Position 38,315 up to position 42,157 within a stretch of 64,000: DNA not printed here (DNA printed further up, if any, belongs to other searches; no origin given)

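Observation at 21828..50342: Candidate peptidoglycan/muropeptide utilisation super-locus (SusC/SusD + 12-gene array + murK-murQ)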

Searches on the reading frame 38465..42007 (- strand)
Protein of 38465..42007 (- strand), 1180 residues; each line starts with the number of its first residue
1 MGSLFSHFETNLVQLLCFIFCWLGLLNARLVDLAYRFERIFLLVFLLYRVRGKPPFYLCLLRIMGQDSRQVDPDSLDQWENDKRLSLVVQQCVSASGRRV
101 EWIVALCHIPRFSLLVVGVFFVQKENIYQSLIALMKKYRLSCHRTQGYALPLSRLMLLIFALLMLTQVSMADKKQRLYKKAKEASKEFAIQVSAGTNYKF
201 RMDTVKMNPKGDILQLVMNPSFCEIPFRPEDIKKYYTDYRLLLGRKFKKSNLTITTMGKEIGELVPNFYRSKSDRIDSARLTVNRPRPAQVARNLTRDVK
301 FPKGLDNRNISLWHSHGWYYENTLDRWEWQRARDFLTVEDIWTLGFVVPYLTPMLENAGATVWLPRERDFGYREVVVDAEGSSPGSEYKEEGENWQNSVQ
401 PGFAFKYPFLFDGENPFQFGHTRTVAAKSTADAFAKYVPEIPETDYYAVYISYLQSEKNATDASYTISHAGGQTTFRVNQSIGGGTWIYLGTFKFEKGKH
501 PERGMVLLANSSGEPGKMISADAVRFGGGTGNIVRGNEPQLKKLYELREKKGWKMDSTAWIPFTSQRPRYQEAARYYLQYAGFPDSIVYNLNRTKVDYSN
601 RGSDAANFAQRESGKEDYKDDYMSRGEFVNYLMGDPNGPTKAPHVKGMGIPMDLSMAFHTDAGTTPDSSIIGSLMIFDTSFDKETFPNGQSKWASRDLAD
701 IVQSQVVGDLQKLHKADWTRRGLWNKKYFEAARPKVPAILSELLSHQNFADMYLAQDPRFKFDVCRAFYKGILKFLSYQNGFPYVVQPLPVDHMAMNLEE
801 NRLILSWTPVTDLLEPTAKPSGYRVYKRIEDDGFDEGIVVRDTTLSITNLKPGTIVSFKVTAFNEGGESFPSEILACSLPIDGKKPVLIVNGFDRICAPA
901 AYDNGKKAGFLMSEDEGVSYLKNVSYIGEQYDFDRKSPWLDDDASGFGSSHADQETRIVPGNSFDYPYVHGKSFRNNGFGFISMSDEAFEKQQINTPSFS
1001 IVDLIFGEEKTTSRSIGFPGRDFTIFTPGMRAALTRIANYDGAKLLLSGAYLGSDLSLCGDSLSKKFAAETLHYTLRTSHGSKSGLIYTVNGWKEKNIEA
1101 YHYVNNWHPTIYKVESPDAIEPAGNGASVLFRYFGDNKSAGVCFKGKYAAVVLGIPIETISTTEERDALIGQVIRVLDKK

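Call 3: search_protein_families(library=pfam, proteins=[window:38465-42007:-])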
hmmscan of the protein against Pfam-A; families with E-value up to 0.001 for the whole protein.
window:38465-42007:- (1180 aa): 3 families
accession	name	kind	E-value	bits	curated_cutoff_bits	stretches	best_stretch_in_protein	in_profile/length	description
PF25275.1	Golvesin_C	-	2.5e-24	86.3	31.6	1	418-526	26-130/132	Golvesin C-terminal domain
PF00041.27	fn3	-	1.2e-08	35.5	25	1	796-875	9-81/84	Fibronectin type III domain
PF01520.23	Amidase_3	-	0.00088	19.8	27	0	653-773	69-173/174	N-acetylmuramoyl-L-alanine amidase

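Call 5: search_protein_families(library=ncbifam, proteins=[window:38465-42007:-], max_evalue=0.01)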
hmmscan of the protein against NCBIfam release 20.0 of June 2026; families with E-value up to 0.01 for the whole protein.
window:38465-42007:- (1180 aa): 0 families

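Call 40: search_solved_structures(query=window:38465-41605:-, max_evalue=1, show_alignments=2)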
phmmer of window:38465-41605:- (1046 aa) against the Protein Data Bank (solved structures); distinct sequences matched with E-value up to 1: 19.
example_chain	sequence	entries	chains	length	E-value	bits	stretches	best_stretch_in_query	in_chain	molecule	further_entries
6f2p_A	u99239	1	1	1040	1.2e-07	33.2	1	301-365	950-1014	Paenibacillus xanthan lyase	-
4u3h_A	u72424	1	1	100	0.00021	22.5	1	674-740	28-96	FN3con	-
3d1m_C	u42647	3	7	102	0.0074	17.3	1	664-744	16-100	Cell adhesion molecule | Cell adhesion molecule-related/down-regulated by oncogenes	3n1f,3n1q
3n1g_C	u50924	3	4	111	0.011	16.8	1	665-744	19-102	Brother of CDO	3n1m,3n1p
1x4y_A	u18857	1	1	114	0.012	16.7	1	665-745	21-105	biregional cell adhesion molecule-related/down-regulated oncogenes (Cdon)binding protein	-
1qg3_A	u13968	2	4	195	0.063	14.3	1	679-744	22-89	PROTEIN (INTEGRIN BETA-4 SUBUNIT) | Integrin beta-4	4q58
3f7q_A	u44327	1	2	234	0.086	13.8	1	679-744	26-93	Integrin beta-4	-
3f7r_A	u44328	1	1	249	0.096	13.7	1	679-744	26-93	Integrin beta-4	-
3f7p_C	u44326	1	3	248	0.099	13.6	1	679-744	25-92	Integrin beta-4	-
1x5x_A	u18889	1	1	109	0.13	13.3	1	699-744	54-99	Fibronectin type-III domain containing protein 3a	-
8oty_A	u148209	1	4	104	0.14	13.1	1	656-740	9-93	Titin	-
3lpw_A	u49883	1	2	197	0.21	12.6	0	653-740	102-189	A77-A78 domain from Titin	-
5j7k_A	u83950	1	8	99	0.46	11.4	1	686-738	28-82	FN3con-a-lys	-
8oiy_A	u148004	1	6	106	0.62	11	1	665-742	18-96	Titin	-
1uem_A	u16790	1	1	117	0.63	11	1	660-739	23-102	KIAA1568 Protein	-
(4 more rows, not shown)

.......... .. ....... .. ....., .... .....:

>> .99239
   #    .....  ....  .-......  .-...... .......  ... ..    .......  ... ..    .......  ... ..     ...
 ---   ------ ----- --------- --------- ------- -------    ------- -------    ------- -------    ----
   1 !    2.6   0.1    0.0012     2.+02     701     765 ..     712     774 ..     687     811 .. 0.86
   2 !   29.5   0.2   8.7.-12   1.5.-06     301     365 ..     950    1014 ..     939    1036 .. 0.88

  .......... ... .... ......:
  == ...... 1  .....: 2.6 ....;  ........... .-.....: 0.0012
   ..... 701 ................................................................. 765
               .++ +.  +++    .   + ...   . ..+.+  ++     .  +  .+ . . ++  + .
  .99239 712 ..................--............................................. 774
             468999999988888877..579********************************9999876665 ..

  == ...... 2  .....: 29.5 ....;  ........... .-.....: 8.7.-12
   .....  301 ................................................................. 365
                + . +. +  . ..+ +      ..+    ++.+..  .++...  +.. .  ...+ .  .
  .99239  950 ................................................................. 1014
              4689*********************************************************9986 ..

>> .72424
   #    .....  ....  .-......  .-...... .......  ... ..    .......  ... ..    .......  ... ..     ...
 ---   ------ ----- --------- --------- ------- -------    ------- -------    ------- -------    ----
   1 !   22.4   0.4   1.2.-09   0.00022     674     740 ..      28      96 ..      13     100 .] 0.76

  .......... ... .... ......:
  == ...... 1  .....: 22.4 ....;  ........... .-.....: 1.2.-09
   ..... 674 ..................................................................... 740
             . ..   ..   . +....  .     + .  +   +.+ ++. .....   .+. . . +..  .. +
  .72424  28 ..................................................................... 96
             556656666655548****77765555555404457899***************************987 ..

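Call 43: find_homologous_proteins(query=window:38465-41605:-, max_evalue=0.00001)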
Query window:38465-41605:- (1046 aa): 6804 proteins with E <= 0.00001 among 8000 candidates; the best 120 are listed.
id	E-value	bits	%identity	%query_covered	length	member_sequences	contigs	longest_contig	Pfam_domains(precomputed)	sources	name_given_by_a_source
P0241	0.0e+0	2446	100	100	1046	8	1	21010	PF25275.2,PF00041.28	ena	-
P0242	0.0e+0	2068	83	100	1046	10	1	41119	PF25275.2,PF00041.28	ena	-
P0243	0.0e+0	1877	77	97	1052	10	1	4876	PF25275.2,PF00041.28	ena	-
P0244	0.0e+0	1843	75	97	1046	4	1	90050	PF25275.2,PF00041.28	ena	-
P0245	0.0e+0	1840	74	98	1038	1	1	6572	PF25275.2,PF01520.24,PF00041.28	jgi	jgi:hypothetical protein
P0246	0.0e+0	1826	74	97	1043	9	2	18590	PF25275.2,PF01520.24,PF00041.28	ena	-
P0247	0.0e+0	1825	74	97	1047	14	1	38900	PF25275.2,PF00041.28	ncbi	-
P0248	0.0e+0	1824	73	98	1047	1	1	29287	PF25275.2,PF01520.24,PF00041.28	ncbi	-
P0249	0.0e+0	1821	74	97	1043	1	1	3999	PF25275.2,PF01520.24,PF00041.28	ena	-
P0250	0.0e+0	1820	75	97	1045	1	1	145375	PF25275.2,PF00041.28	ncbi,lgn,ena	-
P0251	0.0e+0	1815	73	98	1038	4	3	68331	PF25275.2,PF00041.28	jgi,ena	-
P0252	0.0e+0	1811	73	99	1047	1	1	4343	PF25275.2,PF01520.24,PF00041.28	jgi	jgi:hypothetical protein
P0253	0.0e+0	1802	72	99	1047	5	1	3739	PF25275.2,PF01520.24,PF00041.28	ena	-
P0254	0.0e+0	1796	73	98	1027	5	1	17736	PF25275.2,PF00041.28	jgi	-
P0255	0.0e+0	1793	73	97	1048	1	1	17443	PF25275.2,PF01520.24,PF00041.28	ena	-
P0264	0.0e+0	1770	72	98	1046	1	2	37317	PF25275.2,PF01520.24,PF00041.28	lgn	-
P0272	0.0e+0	1740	71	98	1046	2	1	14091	PF25275.2,PF00041.28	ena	-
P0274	0.0e+0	1739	70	100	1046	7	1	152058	PF25275.2,PF00041.28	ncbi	-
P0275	0.0e+0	1729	70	98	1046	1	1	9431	PF25275.2,PF00041.28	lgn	-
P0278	0.0e+0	1689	69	97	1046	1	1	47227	PF25275.2,PF00041.28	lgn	-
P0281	0.0e+0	1668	69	98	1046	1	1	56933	PF25275.2,PF01520.24,PF00041.28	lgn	-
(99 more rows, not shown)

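Call 45: search_solved_structures(query=A2, max_evalue=1, show_alignments=3)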
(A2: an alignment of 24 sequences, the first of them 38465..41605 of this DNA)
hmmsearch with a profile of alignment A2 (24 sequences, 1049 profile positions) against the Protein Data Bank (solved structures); distinct sequences matched with E-value up to 1: 45.
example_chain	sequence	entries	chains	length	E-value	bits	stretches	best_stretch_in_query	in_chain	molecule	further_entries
6f2p_A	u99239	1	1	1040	2.9e-11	45.1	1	301-395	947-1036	Paenibacillus xanthan lyase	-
8q6t_I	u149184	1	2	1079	5.2e-06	27.7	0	659-743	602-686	Titin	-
4u3h_A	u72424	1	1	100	9.4e-05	23.6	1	670-743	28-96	FN3con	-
1uey_A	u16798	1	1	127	0.00013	23.1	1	668-743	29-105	KIAA0343 protein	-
3lpw_A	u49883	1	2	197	0.00084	20.4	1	656-742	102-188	A77-A78 domain from Titin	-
3t1w_A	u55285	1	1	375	0.001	20.2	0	671-743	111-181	four-domain fibronectin fragment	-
3d1m_C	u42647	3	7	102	0.0018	19.4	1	667-747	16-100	Cell adhesion molecule | Cell adhesion molecule-related/down-regulated by oncogenes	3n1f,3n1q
8g4l_bm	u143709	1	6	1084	0.0021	19.1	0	656-744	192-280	Titin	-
3n1g_C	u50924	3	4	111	0.0029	18.6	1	665-748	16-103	Brother of CDO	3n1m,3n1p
6mfa_A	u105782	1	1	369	0.0034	18.4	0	710-740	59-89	Fibronectin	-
6tpw_A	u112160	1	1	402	0.0048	17.9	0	661-744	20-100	Receptor-type tyrosine-protein phosphatase F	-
1x4y_A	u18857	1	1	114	0.0058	17.6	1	666-747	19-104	biregional cell adhesion molecule-related/down-regulated oncogenes (Cdon)binding protein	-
1uem_A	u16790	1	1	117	0.0083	17.1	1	667-742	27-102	KIAA1568 Protein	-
4gh7_B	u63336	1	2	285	0.01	16.8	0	671-743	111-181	Fibronectin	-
5n47_B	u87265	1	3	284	0.01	16.8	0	671-743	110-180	Fibronectin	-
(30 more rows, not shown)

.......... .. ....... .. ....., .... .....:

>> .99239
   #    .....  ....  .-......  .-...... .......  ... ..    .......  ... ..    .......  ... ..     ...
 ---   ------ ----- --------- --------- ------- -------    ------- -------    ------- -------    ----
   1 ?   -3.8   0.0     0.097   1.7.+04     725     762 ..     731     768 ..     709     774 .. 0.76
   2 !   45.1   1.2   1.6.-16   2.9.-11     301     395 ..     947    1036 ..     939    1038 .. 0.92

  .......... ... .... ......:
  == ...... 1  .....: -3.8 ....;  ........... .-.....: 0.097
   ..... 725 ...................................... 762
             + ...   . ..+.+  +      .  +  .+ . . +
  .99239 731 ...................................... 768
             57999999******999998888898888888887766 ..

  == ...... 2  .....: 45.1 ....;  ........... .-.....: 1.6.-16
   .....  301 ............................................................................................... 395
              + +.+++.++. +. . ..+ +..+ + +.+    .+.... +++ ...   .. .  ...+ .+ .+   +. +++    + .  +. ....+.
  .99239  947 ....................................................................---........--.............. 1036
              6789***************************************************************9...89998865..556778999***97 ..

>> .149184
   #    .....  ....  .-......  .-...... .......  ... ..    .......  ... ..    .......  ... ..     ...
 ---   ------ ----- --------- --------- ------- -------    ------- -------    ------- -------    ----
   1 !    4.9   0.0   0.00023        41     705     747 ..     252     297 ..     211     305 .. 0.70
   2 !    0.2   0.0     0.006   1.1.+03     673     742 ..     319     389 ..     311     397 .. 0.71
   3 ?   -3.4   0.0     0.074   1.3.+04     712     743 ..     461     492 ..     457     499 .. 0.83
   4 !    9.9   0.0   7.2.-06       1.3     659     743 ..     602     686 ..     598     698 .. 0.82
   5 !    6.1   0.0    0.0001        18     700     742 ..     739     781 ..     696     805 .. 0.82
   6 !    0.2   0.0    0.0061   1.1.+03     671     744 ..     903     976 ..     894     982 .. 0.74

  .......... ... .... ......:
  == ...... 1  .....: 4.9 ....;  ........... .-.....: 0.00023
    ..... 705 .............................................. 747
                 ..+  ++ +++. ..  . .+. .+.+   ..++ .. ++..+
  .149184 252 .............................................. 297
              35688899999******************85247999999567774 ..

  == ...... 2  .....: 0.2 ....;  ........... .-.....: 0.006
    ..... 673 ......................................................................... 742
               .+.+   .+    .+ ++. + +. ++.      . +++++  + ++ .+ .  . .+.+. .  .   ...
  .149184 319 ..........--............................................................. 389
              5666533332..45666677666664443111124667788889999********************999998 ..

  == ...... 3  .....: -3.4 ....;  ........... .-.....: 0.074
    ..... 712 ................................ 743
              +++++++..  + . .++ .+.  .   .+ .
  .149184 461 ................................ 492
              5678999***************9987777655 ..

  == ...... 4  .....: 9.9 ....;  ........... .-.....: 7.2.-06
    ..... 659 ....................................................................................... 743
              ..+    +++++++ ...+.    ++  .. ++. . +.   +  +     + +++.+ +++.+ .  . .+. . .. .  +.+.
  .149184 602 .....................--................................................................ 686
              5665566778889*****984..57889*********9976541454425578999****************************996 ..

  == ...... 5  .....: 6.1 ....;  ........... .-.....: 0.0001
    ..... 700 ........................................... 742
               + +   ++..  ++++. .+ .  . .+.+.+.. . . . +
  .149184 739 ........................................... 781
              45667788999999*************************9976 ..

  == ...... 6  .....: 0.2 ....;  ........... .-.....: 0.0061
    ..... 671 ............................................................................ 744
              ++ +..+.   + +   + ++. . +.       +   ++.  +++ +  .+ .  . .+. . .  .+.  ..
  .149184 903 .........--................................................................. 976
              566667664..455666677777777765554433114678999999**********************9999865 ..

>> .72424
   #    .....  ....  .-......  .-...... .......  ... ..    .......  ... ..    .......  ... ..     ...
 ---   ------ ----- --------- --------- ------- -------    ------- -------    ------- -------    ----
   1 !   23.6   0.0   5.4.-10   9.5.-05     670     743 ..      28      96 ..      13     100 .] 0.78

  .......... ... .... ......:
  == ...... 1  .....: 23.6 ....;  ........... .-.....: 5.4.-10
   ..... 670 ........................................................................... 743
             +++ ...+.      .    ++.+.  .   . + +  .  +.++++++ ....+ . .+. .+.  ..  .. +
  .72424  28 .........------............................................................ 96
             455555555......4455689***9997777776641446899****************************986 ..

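Call 47: search_protein_families(library=pfam, alignment_id=A2, max_evalue=0.01)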
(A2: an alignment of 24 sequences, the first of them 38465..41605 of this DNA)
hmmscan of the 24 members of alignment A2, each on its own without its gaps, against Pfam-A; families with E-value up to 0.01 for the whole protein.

A. member 1, window:38465-41605:- (1046 aa): 3 families
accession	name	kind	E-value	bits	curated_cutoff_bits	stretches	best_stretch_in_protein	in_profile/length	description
PF25275.1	Golvesin_C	-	2e-24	86.6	31.6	1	284-392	26-130/132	Golvesin C-terminal domain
PF00041.27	fn3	-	9.3e-09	35.8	25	1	662-741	9-81/84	Fibronectin type III domain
PF01520.23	Amidase_3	-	0.00071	20.1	27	1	519-639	69-173/174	N-acetylmuramoyl-L-alanine amidase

B. families by the number of members that match (of 24 scanned): 5 families
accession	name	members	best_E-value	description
PF25275.1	Golvesin_C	24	1.4e-30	Golvesin C-terminal domain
PF00041.27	fn3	24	9.7e-12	Fibronectin type III domain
PF01520.23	Amidase_3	24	7.2e-06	N-acetylmuramoyl-L-alanine amidase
PF25059.1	FN3_DSCAM-DSCAML_C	3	0.0022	DSCAM/DSCAML C-terminal Fn3-like domain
PF19715.4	DUF6210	1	0.006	Family of unknown function (DUF6210)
